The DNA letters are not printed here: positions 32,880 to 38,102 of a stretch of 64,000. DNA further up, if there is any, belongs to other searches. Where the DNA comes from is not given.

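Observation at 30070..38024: NfeD-like / flotillin / 1640-aa AAA+ ATPase operon: a membrane-microdomain pair with an undescribed giant partner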

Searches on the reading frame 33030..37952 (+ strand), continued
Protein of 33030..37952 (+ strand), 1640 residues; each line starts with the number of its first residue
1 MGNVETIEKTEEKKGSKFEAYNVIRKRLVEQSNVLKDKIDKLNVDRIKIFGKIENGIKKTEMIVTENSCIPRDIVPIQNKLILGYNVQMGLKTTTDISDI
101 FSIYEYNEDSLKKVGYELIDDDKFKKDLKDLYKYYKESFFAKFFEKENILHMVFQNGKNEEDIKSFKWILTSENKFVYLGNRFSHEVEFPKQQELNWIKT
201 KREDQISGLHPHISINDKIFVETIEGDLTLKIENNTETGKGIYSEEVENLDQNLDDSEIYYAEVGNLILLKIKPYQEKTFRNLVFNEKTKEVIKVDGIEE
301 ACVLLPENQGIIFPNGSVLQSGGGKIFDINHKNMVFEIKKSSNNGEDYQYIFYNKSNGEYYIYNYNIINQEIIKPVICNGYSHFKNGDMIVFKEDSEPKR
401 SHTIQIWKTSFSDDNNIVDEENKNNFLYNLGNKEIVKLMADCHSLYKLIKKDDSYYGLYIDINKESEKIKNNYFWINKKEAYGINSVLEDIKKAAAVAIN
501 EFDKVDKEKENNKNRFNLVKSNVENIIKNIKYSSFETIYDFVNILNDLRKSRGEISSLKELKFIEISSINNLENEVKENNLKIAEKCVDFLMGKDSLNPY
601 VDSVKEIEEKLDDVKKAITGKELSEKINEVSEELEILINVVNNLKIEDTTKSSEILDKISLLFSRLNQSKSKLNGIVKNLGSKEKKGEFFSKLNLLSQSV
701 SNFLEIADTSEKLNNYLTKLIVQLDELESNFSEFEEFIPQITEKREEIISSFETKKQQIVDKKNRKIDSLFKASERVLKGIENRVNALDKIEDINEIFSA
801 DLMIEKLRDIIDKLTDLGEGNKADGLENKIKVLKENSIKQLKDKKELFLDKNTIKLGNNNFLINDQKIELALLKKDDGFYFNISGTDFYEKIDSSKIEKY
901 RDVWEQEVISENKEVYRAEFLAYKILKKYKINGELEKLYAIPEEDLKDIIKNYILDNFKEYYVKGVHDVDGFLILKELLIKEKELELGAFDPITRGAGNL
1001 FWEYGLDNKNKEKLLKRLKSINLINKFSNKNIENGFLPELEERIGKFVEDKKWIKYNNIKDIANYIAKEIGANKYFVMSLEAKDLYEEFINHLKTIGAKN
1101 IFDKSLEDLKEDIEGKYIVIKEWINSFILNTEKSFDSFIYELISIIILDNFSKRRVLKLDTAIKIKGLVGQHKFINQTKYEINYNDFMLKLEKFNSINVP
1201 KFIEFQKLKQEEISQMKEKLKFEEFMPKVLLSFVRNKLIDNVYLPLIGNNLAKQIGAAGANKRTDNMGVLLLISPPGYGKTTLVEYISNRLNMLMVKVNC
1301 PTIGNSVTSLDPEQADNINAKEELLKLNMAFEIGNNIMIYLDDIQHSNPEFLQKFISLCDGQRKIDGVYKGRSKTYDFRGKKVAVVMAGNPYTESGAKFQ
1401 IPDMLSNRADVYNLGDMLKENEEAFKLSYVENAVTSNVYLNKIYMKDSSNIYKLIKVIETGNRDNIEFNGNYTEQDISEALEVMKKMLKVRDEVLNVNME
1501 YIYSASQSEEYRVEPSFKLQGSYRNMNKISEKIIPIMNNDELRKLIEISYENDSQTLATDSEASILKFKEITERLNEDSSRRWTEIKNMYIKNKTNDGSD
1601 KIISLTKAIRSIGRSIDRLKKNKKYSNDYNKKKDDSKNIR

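Call 12: find_homologous_proteins(query=window:33030-37952:+, max_evalue=0.001)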
Query window:33030-37952:+ (1640 aa): 2056 proteins with E <= 0.001 among 8000 candidates; the best 120 are listed.
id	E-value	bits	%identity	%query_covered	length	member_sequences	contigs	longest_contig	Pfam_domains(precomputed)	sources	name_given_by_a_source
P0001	0.0e+0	3533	100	100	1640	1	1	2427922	PF12458.14,PF00004.36,PF13401.13,PF07728.21,PF25472.2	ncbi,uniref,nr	ncbi:DNA repair ATPase [Haliovirga abyssi]|uniref:ATPase AAA n=1 Tax=Haliovirga abyssi TaxID=2996794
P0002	0.0e+0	2144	60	98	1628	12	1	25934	PF12458.14,PF00004.36,PF25472.2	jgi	jgi:hypothetical protein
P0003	0.0e+0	2141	60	98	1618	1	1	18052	PF12458.14,PF00004.36,PF25472.2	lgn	-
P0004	0.0e+0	2115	60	98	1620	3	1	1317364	PF12458.14,PF25472.2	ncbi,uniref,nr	ncbi:DNA repair ATPase [Orenia marismortui]|uniref:DNA repair ATPase n=1 Tax=Orenia marismortui TaxI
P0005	0.0e+0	2093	59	98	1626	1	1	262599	PF12458.14,PF00004.36,PF25472.2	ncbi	ncbi:DNA repair ATPase [Natronospora cellulosivora (SeqCode)]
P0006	0.0e+0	2066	58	98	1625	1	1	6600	PF12458.14,PF00004.36,PF07728.21,PF25472.2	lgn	-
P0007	0.0e+0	2052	58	98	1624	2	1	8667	PF12458.14,PF00004.36,PF05496.19,PF07728.21,PF25472.2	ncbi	-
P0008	0.0e+0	2052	58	98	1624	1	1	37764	PF12458.14,PF00004.36,PF05496.19,PF07728.21,PF25472.2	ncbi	-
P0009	0.0e+0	2046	57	99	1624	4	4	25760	PF12458.14,PF25472.2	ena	-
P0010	0.0e+0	2030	58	98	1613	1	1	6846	PF12458.14,PF00004.36,PF13401.13,PF07728.21,PF25472.2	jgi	jgi:hypothetical protein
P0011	0.0e+0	1977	56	98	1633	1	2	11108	PF12458.14,PF00004.36,PF13401.13,PF07728.21,PF25472.2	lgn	-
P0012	0.0e+0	1970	55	98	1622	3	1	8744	PF12458.14,PF00004.36,PF25472.2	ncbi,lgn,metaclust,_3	metaclust:\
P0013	0.0e+0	1943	56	98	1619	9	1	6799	PF12458.14,PF00004.36,PF13401.13,PF07728.21,PF25472.2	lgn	-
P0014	0.0e+0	1845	54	98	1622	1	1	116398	PF12458.14,PF00004.36,PF13401.13,PF07728.21,PF25472.2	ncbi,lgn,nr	ncbi:MAG: DNA repair ATPase [Fusobacteriaceae bacterium]|nr:DNA repair ATPase [Fusobacteriaceae bact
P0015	0.0e+0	1745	49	99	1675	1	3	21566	PF12458.14,PF00004.36,PF13401.13,PF05496.19,PF25472.2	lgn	-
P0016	0.0e+0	1742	49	98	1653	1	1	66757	PF12458.14,PF00004.36,PF25472.2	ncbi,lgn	ncbi:MAG: DNA repair ATPase [Bacillota bacterium]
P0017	0.0e+0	1733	49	99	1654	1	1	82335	PF12458.14,PF00004.36,PF07728.21,PF25472.2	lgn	-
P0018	0.0e+0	1732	49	97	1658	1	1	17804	PF12458.14,PF00004.36,PF07728.21,PF25472.2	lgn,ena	-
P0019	0.0e+0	1730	49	98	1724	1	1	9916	PF12458.14,PF00004.36,PF07728.21,PF25472.2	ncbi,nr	ncbi:MAG: AAA family ATPase, partial [bacterium]|nr:AAA family ATPase [bacterium]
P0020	0.0e+0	1729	49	98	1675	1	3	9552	PF12458.14,PF00004.36,PF13401.13,PF25472.2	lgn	-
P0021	0.0e+0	1723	48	99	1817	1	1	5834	PF12458.14,PF00004.36,PF07728.21,PF25472.2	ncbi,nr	ncbi:MAG: AAA family ATPase, partial [bacterium]|nr:AAA family ATPase [bacterium]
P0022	0.0e+0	1715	49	98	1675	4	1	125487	PF12458.14,PF00004.36,PF13401.13,PF05496.19,PF25472.2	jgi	-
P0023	0.0e+0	1706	47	97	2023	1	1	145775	PF12458.14,PF00004.36,PF25472.2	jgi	jgi:hypothetical protein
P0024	0.0e+0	1702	48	98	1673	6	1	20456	PF12458.14,PF00004.36,PF25472.2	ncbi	-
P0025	0.0e+0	1701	48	98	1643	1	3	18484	PF12458.14,PF00004.36,PF13401.13,PF25472.2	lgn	-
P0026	0.0e+0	1700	49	97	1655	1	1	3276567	PF12458.14,PF00004.36,PF05496.19,PF25472.2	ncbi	ncbi:UNVERIFIED_CONTAM: Holliday junction resolvasome, helicase subunit [Acetivibrio alkalicellulosi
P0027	0.0e+0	1699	48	98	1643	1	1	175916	PF12458.14,PF00004.36,PF13401.13,PF25472.2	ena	-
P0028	0.0e+0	1698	48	98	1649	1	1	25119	PF12458.14,PF00004.36,PF25472.2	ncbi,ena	-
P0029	0.0e+0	1695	49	97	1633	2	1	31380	PF12458.14,PF00004.36,PF13401.13,PF25472.2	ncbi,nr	ncbi:MAG: AAA family ATPase [Clostridiales bacterium GWB2_37_7]|nr:MAG: AAA family ATPase [Clostridi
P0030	0.0e+0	1690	49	99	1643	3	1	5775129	PF12458.14,PF00004.36,PF13401.13,PF25472.2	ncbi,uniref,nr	ncbi:DNA repair ATPase [Oceanirhabdus sp. W0125-5]|uniref:DNA repair ATPase n=1 Tax=Oceanirhabdus sp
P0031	0.0e+0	1688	49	98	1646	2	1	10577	PF12458.14,PF00004.36,PF13401.13,PF07728.21,PF25472.2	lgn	-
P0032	0.0e+0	1686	47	97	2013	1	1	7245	PF12458.14,PF00004.36,PF25472.2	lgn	-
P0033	0.0e+0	1683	48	98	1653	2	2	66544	PF12458.14,PF00004.36,PF13401.13,PF07728.21,PF25472.2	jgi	jgi:hypothetical protein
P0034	0.0e+0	1675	48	98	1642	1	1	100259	PF16533.11,PF12458.14,PF00004.36,PF13401.13,PF07728.21,PF25472.2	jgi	jgi:hypothetical protein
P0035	0.0e+0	1675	49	98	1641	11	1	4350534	PF12458.14,PF00004.36,PF13401.13,PF25472.2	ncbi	-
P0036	0.0e+0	1673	48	98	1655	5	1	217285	PF12458.14,PF00004.36,PF13401.13,PF25472.2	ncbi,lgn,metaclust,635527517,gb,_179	metaclust:\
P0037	0.0e+0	1673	48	98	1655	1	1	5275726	PF12458.14,PF00004.36,PF25472.2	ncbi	-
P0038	0.0e+0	1668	48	98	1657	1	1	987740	PF12458.14,PF00004.36,PF13401.13,PF25472.2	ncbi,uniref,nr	ncbi:DNA repair ATPase [Vallitalea okinawensis]|uniref:DNA repair ATPase n=1 Tax=Vallitalea okinawen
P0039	0.0e+0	1668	48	99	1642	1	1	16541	PF12458.14,PF00004.36,PF13401.13,PF25472.2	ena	-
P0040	0.0e+0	1664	47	99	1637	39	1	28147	PF12458.14,PF00004.36,PF13401.13,PF07728.21,PF25472.2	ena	-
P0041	0.0e+0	1663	48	98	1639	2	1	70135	PF12458.14,PF00004.36,PF13401.13,PF25472.2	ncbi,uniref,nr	ncbi:hypothetical protein SH1V18_43790 [Vallitalea longa]|uniref:AAA family ATPase n=1 Tax=Vallitale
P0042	0.0e+0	1661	47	99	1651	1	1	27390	PF12458.14,PF00004.36,PF13401.13,PF05496.19,PF25472.2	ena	-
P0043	0.0e+0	1659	48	97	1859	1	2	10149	PF12458.14,PF00004.36,PF07728.21,PF25472.2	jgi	-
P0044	0.0e+0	1658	48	98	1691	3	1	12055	PF12458.14,PF00004.36,PF13401.13,PF07728.21,PF25472.2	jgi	-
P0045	0.0e+0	1658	48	98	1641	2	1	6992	PF12458.14,PF00004.36,PF13401.13,PF07728.21,PF25472.2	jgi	jgi:hypothetical protein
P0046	0.0e+0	1657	47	98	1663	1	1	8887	PF12458.14,PF00004.36,PF25472.2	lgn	-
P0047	0.0e+0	1652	47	98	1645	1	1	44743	PF12458.14,PF00004.36,PF13401.13,PF25472.2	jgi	jgi:hypothetical protein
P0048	0.0e+0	1650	48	98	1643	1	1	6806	PF12458.14,PF00004.36,PF13401.13,PF25472.2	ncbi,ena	-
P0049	0.0e+0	1649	47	98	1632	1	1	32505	PF12458.14,PF00004.36,PF25472.2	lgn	-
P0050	0.0e+0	1647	48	98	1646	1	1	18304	PF12458.14,PF00004.36,PF13401.13,PF25472.2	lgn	-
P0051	0.0e+0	1646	48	97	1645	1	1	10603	PF12458.14,PF00004.36,PF25472.2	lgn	-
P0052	0.0e+0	1646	48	98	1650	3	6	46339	PF12458.14,PF00004.36,PF25472.2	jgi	-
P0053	0.0e+0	1645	48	99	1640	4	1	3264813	PF12458.14,PF00004.36,PF25472.2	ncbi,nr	ncbi:DNA repair ATPase [Clostridium taeniosporum]|nr:DNA repair ATPase [Clostridium taeniosporum]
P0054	0.0e+0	1645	47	97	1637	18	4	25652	PF16533.11,PF12458.14,PF00004.36,PF13401.13,PF25472.2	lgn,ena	-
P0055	0.0e+0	1643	48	98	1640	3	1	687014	PF12458.14,PF00004.36,PF13401.13,PF07728.21,PF25472.2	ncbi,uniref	ncbi:DNA repair ATPase [Clostridium sp.]|uniref:DNA repair ATPase n=1 Tax=Clostridium sp. TaxID=1506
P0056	0.0e+0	1642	46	98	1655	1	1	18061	PF12458.14,PF00004.36,PF25472.2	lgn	-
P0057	0.0e+0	1642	48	98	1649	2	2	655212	PF12458.14,PF00004.36,PF13401.13,PF07728.21,PF25472.2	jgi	jgi:hypothetical protein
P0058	0.0e+0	1639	47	98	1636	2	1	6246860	PF12458.14,PF00004.36,PF13401.13,PF25472.2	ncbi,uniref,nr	ncbi:DNA repair ATPase [Vallitalea pronyensis]|uniref:DNA repair ATPase n=2 Tax=Vallitalea pronyensi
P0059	0.0e+0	1638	48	98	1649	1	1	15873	PF12458.14,PF00004.36,PF13401.13,PF07728.21,PF25472.2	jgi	jgi:DNA polymerase III delta prime subunit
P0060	0.0e+0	1637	47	98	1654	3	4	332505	PF12458.14,PF00004.36,PF13401.13,PF25472.2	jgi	jgi:hypothetical protein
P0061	0.0e+0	1637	46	98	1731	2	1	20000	PF12458.14,PF00004.36,PF05496.19,PF07728.21,PF25472.2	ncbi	-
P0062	0.0e+0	1635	47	97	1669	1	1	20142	PF12458.14,PF00004.36,PF13401.13,PF25472.2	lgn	-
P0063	0.0e+0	1634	57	81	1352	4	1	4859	PF12458.14,PF00004.36,PF07728.21,PF25472.2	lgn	-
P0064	0.0e+0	1633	48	97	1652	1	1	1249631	PF12458.14,PF00004.36,PF13401.13,PF25472.2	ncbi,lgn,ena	-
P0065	0.0e+0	1633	47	99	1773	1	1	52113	PF12458.14,PF00004.36,PF25472.2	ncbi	-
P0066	0.0e+0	1633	47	98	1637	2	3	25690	PF12458.14,PF00004.36,PF13401.13,PF07728.21,PF25472.2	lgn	-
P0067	0.0e+0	1631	48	98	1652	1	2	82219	PF12458.14,PF00004.36,PF13401.13,PF25472.2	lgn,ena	-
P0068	0.0e+0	1631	48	97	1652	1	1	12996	PF12458.14,PF00004.36,PF13401.13,PF25472.2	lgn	-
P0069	0.0e+0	1631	46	98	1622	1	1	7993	PF12458.14,PF00004.36,PF13401.13,PF07728.21,PF25472.2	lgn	-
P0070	0.0e+0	1629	47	98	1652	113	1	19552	PF12458.14,PF00004.36,PF13401.13,PF25472.2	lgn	-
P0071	0.0e+0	1629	45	98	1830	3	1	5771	PF12458.14,PF00004.36,PF07728.21,PF25472.2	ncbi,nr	ncbi:MAG: DNA repair ATPase [Planctomycetes bacterium]|nr:DNA repair ATPase [Planctomycetota bacteri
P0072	0.0e+0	1629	48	97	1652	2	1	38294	PF12458.14,PF00004.36,PF13401.13,PF25472.2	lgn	-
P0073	0.0e+0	1628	48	97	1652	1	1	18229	PF12458.14,PF00004.36,PF13401.13,PF25472.2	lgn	-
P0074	0.0e+0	1624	47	98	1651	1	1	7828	PF12458.14,PF00004.36,PF25472.2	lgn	-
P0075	0.0e+0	1623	47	98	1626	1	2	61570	PF12458.14,PF00004.36,PF13401.13,PF25472.2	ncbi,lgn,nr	ncbi:MAG: DNA repair ATPase [Clostridia bacterium]|nr:DNA repair ATPase [Clostridia bacterium]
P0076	0.0e+0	1621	47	98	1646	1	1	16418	PF12458.14,PF00004.36,PF25472.2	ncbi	ncbi:MAG: DNA repair ATPase [Clostridium sp.]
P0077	0.0e+0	1621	47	98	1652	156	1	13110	PF12458.14,PF00004.36,PF13401.13,PF25472.2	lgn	-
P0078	0.0e+0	1620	48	98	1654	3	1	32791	PF12458.14,PF00004.36,PF25472.2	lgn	-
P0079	0.0e+0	1619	48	98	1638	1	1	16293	PF12458.14,PF00004.36,PF25472.2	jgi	jgi:hypothetical protein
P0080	0.0e+0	1617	48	97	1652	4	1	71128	PF12458.14,PF00004.36,PF13401.13,PF25472.2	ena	-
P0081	0.0e+0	1615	45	98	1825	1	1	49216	PF12458.14,PF00004.36,PF05496.19,PF25472.2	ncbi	ncbi:MAG: DNA repair ATPase [Planctomycetaceae bacterium]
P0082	0.0e+0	1615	47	98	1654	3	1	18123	PF12458.14,PF00004.36,PF13401.13,PF07728.21,PF25472.2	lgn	-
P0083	0.0e+0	1612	47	99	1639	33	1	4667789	PF12458.14,PF00004.36,PF13401.13,PF25472.2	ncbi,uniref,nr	ncbi:DNA repair ATPase [Clostridium intestinale]|uniref:AAA ATPase n=1 Tax=Clostridium intestinale U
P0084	0.0e+0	1611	47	98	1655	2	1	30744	PF12458.14,PF00004.36,PF13401.13,PF25472.2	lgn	-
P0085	0.0e+0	1609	48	98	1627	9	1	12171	PF12458.14,PF00004.36,PF13401.13,PF25472.2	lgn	-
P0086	0.0e+0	1609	48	98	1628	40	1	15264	PF12458.14,PF00004.36,PF25472.2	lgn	-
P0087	0.0e+0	1608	45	98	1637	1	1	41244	PF12458.14,PF00004.36,PF13401.13,PF07728.21,PF25472.2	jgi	jgi:hypothetical protein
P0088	0.0e+0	1606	47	99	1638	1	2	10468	PF12458.14,PF00004.36,PF13401.13,PF25472.2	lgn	-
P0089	0.0e+0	1605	46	98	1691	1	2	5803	PF12458.14,PF00004.36,PF13401.13,PF07728.21,PF25472.2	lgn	-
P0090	0.0e+0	1599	45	96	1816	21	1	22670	PF12458.14,PF00004.36,PF25472.2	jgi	jgi:MoxR-like ATPase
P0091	0.0e+0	1599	44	98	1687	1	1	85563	PF12458.14,PF00004.36,PF05496.19,PF07728.21,PF25472.2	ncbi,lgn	-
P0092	0.0e+0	1598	46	98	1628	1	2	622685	PF12458.14,PF00004.36,PF13401.13,PF25472.2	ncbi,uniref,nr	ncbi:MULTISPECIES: DNA repair ATPase [unclassified Fusibacter]|uniref:DNA repair ATPase n=1 Tax=uncl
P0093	0.0e+0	1597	46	97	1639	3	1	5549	PF12458.14,PF00004.36,PF25472.2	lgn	-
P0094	0.0e+0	1597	46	98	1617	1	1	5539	PF12458.14,PF00004.36,PF13401.13,PF07728.21,PF25472.2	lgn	-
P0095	0.0e+0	1597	46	96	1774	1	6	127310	PF12458.14,PF00004.36,PF25472.2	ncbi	-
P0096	0.0e+0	1596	44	98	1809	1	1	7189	PF12458.14,PF00004.36,PF05496.19,PF07728.21,PF25472.2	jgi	jgi:MoxR-like ATPase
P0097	0.0e+0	1596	47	98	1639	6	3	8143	PF12458.14,PF00004.36,PF13401.13,PF25472.2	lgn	-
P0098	0.0e+0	1595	46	98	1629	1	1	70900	PF12458.14,PF00004.36,PF13401.13,PF07728.21,PF25472.2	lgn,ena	-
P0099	0.0e+0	1588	46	98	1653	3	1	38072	PF12458.14,PF00004.36,PF25472.2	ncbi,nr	ncbi:MAG: AAA family ATPase [Lachnospiraceae bacterium]|nr:AAA family ATPase [Lachnospiraceae bacter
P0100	0.0e+0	1588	47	98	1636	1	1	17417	PF12458.14,PF00004.36,PF13401.13,PF25472.2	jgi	jgi:hypothetical protein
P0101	0.0e+0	1588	44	97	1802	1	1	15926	PF12458.14,PF00004.36,PF05496.19,PF25472.2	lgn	-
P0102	0.0e+0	1586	44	98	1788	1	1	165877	PF12458.14,PF00004.36,PF05496.19,PF25472.2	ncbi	-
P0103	0.0e+0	1586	45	98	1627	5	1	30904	PF12458.14,PF00004.36,PF13401.13,PF25472.2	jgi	jgi:hypothetical protein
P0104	0.0e+0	1585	46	98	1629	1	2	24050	PF12458.14,PF00004.36,PF13401.13,PF25472.2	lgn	-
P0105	0.0e+0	1584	45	96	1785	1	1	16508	PF12458.14,PF00004.36,PF05496.19,PF25472.2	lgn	-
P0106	0.0e+0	1584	45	98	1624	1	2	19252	PF12458.14,PF00004.36,PF13401.13,PF07728.21,PF25472.2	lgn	-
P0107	0.0e+0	1583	46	98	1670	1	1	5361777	PF12458.14,PF00004.36,PF13401.13,PF25472.2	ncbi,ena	-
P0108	0.0e+0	1583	44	97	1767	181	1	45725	PF12458.14,PF00004.36,PF25472.2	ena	-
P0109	0.0e+0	1581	45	97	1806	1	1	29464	PF12458.14,PF00004.36,PF13401.13,PF25472.2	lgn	-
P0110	0.0e+0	1578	44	98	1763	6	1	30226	PF12458.14,PF00004.36,PF13401.13,PF05496.19,PF25472.2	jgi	-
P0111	0.0e+0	1577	45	100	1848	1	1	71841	PF12458.14,PF00004.36,PF07728.21,PF25472.2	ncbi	-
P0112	0.0e+0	1576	43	98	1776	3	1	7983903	PF12458.14,PF00004.36,PF25472.2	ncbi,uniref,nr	ncbi:DNA repair ATPase [Gimesia panareensis]|uniref:DNA repair ATPase n=1 Tax=Gimesia panareensis Ta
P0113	0.0e+0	1576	44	98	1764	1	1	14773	PF12458.14,PF00004.36,PF25472.2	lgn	-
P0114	0.0e+0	1575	44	97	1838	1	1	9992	PF12458.14,PF00004.36,PF13401.13,PF25472.2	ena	-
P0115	0.0e+0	1575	43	97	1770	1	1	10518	PF12458.14,PF00004.36,PF13401.13,PF05496.19,PF07728.21,PF25472.2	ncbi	-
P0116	0.0e+0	1574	44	96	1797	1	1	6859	PF12458.14,PF00004.36,PF13401.13,PF07728.21,PF25472.2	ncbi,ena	-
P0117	0.0e+0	1573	44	98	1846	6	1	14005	PF12458.14,PF00004.36,PF25472.2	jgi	jgi:hypothetical protein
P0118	0.0e+0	1572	44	98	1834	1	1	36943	PF12458.14,PF00004.36,PF25472.2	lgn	-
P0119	0.0e+0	1572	45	98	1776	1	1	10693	PF12458.14,PF00004.36,PF05496.19,PF07728.21,PF25472.2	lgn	-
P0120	0.0e+0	1572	44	98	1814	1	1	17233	PF12458.14,PF00004.36,PF25472.2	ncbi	-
